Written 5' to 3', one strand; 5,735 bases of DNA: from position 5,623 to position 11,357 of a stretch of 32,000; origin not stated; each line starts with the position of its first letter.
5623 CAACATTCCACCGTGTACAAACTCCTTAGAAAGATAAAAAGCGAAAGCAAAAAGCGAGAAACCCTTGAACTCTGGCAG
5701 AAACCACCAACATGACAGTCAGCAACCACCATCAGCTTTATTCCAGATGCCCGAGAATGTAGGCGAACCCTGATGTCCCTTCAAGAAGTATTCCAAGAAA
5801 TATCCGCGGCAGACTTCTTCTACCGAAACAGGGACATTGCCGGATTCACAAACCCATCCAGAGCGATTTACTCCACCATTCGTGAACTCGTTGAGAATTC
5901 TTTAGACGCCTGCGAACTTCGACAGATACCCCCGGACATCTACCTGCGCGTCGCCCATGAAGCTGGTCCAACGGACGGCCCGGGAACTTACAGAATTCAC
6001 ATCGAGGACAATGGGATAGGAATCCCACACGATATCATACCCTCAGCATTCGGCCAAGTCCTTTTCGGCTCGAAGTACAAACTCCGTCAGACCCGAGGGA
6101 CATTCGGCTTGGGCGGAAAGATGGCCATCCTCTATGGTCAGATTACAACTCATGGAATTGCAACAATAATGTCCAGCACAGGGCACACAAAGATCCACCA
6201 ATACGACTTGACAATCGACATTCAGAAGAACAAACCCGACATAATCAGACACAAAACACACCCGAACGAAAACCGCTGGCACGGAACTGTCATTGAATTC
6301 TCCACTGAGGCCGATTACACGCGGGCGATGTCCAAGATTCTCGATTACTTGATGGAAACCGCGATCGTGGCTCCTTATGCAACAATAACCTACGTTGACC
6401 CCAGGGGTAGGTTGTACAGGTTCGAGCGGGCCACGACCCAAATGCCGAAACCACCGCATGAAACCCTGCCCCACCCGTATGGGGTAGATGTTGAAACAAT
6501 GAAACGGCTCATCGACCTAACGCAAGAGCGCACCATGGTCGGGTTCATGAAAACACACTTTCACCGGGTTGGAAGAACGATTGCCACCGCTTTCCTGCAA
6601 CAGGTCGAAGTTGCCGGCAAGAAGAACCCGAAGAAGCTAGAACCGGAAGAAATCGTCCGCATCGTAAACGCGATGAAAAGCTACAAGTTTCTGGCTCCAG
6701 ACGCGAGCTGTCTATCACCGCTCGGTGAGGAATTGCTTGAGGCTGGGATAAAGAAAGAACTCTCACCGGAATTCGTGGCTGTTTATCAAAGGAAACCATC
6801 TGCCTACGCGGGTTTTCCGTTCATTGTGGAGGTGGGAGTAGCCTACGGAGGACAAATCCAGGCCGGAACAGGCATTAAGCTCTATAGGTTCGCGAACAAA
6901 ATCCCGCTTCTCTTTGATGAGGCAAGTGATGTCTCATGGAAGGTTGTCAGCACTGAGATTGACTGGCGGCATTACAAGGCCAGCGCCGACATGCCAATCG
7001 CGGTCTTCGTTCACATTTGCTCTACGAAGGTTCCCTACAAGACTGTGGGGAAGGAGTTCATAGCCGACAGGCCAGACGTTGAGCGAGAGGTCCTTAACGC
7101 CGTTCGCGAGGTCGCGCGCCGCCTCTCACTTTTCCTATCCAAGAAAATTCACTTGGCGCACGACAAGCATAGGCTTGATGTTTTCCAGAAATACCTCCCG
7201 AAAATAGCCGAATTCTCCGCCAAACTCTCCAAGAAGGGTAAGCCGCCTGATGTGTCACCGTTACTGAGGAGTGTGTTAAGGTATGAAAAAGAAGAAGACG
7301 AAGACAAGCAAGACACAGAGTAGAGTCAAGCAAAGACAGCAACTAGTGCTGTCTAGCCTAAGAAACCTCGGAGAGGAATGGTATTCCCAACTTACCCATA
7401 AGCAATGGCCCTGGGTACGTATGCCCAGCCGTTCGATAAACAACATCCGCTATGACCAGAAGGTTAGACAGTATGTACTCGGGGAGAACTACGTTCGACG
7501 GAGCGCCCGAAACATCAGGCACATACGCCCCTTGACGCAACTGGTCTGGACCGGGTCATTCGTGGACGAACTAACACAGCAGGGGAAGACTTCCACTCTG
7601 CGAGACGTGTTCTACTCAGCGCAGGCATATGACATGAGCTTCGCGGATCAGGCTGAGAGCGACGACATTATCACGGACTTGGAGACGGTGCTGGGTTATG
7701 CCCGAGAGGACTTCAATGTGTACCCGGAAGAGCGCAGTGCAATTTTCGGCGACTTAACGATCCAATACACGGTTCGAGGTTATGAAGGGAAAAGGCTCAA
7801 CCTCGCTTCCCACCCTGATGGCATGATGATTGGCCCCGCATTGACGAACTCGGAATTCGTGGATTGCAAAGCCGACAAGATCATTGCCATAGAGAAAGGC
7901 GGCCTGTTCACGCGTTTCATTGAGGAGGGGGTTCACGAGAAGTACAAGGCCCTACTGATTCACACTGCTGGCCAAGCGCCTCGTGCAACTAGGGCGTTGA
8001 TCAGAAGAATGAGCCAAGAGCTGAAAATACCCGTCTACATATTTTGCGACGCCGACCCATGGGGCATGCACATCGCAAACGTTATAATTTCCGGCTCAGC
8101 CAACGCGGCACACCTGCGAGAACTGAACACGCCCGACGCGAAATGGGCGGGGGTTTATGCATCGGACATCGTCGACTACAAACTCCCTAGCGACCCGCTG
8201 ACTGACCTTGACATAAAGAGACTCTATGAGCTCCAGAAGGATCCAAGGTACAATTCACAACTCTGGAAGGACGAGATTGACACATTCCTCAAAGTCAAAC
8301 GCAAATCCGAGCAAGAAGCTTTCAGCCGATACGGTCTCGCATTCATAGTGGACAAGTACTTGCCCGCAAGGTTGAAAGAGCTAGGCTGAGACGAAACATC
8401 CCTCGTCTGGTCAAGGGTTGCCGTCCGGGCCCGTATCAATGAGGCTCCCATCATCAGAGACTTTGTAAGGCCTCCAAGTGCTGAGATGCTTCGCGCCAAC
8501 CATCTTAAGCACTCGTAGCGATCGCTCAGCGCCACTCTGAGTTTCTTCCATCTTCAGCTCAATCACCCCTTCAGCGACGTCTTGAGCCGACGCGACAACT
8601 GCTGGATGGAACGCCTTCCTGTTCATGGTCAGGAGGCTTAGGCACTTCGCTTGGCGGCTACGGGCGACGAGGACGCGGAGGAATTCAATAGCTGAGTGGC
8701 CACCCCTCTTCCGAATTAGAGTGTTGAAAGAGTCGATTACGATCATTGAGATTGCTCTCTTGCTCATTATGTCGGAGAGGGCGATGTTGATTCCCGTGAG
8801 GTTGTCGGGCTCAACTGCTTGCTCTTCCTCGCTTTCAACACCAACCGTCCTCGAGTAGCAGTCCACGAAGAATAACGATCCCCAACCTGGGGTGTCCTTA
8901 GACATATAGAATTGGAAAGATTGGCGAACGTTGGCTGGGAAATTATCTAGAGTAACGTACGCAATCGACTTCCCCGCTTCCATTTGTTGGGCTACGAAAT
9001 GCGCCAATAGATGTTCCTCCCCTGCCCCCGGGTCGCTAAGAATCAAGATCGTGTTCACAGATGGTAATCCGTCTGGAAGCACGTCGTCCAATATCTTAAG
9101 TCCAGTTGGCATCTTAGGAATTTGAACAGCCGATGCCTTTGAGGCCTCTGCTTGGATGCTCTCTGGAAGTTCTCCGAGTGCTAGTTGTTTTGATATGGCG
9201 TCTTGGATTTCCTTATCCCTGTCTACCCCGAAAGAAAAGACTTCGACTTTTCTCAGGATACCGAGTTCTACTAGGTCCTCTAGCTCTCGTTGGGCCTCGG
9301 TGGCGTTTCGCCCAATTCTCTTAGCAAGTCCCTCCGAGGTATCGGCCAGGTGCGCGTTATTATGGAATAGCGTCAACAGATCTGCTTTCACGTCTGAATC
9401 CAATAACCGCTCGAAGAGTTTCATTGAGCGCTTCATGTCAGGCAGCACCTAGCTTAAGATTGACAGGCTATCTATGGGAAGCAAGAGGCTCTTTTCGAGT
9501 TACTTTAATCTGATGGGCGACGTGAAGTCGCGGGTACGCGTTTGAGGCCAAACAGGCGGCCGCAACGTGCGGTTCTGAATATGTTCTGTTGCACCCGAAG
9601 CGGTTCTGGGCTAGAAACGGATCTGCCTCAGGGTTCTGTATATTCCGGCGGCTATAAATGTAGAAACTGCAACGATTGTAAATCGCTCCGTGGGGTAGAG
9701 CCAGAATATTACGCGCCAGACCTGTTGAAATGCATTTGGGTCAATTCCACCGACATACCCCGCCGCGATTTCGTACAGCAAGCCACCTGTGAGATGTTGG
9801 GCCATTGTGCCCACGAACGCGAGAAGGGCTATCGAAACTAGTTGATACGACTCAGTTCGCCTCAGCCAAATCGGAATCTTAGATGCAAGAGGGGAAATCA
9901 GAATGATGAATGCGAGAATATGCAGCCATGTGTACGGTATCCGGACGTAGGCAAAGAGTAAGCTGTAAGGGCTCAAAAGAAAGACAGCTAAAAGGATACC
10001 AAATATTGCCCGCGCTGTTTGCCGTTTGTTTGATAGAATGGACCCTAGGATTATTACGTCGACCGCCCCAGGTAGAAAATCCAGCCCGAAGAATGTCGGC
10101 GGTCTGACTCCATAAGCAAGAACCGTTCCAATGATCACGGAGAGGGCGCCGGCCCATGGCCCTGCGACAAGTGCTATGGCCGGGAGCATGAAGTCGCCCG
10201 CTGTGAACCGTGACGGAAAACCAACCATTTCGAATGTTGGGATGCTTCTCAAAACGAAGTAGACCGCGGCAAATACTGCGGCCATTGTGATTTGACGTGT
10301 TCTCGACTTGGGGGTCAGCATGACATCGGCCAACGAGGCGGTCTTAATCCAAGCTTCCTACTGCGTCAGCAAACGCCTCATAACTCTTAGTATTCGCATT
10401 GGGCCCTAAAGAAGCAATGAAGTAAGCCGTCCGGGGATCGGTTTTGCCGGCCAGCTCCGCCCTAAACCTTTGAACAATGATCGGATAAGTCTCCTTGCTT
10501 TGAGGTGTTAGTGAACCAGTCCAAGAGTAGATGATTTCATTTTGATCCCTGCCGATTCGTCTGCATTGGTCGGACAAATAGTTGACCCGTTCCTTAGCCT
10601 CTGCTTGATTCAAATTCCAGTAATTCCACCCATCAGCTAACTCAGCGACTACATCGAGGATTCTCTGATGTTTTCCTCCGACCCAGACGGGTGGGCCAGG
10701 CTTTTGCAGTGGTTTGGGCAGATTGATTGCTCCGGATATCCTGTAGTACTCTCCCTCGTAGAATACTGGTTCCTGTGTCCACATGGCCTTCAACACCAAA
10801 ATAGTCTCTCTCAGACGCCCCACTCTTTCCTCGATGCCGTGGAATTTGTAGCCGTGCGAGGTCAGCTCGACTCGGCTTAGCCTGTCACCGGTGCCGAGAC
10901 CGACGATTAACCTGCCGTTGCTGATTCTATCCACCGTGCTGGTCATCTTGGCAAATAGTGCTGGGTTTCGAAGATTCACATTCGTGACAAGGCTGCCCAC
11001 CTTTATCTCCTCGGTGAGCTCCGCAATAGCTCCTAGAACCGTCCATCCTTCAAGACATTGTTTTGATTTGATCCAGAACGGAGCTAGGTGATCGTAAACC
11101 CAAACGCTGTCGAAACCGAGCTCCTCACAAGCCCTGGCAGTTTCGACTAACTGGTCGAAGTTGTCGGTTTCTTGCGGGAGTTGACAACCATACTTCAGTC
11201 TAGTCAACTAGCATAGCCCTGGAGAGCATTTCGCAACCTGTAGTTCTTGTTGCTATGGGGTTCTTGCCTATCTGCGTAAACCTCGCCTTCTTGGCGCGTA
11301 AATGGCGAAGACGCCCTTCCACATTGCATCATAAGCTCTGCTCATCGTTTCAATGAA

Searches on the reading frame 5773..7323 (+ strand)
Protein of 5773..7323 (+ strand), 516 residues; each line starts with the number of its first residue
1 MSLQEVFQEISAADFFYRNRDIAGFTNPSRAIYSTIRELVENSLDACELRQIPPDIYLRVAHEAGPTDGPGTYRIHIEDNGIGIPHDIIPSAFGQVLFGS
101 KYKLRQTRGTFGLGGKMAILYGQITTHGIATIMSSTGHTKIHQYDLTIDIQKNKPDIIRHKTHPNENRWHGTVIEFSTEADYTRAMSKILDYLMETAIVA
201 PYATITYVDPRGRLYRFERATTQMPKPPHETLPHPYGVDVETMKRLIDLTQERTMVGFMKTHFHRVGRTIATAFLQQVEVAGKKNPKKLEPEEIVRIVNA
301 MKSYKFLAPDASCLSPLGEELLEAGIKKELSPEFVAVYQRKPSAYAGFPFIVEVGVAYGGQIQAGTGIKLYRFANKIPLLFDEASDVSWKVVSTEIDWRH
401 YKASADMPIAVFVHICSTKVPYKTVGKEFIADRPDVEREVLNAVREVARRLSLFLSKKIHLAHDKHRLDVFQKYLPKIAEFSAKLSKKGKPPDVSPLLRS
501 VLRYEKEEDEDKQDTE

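Call 46: search_protein_families(library=pfam, proteins=[window:5773-7323:+], max_evalue=0.00001)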
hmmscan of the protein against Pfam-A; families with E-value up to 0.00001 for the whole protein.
window:5773-7323:+ (516 aa): 3 families
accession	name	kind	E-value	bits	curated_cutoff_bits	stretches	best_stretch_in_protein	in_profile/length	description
PF09239.17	Topo-VIb_trans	-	8.8e-59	198.3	24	1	309-465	1-157/159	Topoisomerase VI B subunit, transducer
PF02518.31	HATPase_c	-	9.3e-09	36.2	26.4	1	30-128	4-88/111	Histidine kinase-, DNA gyrase B-, and HSP90-like ATPase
PF13589.12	HATPase_c_3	-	2.1e-06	28.2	25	1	35-160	6-119/137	Histidine kinase-, DNA gyrase B-, and HSP90-like ATPase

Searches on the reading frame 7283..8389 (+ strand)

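Call 46: search_protein_families(library=pfam, proteins=[window:7283-8389:+], max_evalue=0.00001)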
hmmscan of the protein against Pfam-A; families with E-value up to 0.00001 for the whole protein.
window:7283-8389:+ (368 aa): 2 families
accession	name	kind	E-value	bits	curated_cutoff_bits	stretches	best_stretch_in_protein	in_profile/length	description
PF21180.3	TOP6A-Spo11_Toprim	-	8e-51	172.8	24.1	1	200-364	2-170/170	Topoisomerase 6 subunit A/Spo11, Toprim domain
PF04406.19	TP6A_N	-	9.2e-15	54.7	26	1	83-146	2-62/62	Type IIB DNA topoisomerase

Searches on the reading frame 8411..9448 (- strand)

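Call 46: search_protein_families(library=pfam, proteins=[window:8411-9448:-], max_evalue=0.00001)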
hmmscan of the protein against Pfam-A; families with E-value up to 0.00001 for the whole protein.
window:8411-9448:- (345 aa): 1 family
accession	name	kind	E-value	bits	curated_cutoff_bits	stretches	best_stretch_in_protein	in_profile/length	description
PF06745.19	ATPase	-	1.1e-24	87.5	26.6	1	114-334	2-223/231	KaiC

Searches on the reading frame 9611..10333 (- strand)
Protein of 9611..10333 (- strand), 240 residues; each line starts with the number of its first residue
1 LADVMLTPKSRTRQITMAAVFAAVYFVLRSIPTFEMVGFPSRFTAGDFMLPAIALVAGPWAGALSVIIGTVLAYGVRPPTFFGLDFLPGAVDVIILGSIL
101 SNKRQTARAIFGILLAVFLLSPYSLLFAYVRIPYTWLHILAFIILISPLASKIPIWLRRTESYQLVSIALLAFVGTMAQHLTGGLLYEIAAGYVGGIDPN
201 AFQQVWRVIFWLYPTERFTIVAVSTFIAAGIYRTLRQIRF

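Call 47: search_protein_families(library=pfam, proteins=[window:9611-10333:-], max_evalue=0.00001)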
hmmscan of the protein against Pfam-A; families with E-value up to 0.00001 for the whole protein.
window:9611-10333:- (240 aa): 2 families
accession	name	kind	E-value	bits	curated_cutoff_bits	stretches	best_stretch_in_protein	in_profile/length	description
PF12822.12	ECF_trnsprt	-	2e-07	31.7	30.7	1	13-137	1-128/169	ECF transporter, substrate-specific component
PF07155.17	ECF-ribofla_trS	-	1.7e-06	28.6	26.7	1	11-173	3-164/172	ECF-type riboflavin transporter, S component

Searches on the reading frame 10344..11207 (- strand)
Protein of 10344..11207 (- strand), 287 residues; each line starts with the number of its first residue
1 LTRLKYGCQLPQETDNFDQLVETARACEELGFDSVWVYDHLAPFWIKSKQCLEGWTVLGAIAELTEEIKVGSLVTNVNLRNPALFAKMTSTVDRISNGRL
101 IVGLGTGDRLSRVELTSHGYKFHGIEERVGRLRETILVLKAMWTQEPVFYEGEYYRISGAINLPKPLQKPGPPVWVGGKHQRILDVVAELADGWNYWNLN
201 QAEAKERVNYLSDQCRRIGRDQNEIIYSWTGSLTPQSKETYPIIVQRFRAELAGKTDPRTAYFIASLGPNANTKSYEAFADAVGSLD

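Call 47: search_protein_families(library=pfam, proteins=[window:10344-11207:-], max_evalue=0.00001)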
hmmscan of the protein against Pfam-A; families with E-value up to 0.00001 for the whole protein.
window:10344-11207:- (287 aa): 1 family
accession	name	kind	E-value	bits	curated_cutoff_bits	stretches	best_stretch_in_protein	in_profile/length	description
PF00296.26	Bac_luciferase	-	4.8e-53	181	27.9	1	9-225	14-220/314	Luciferase-like monooxygenase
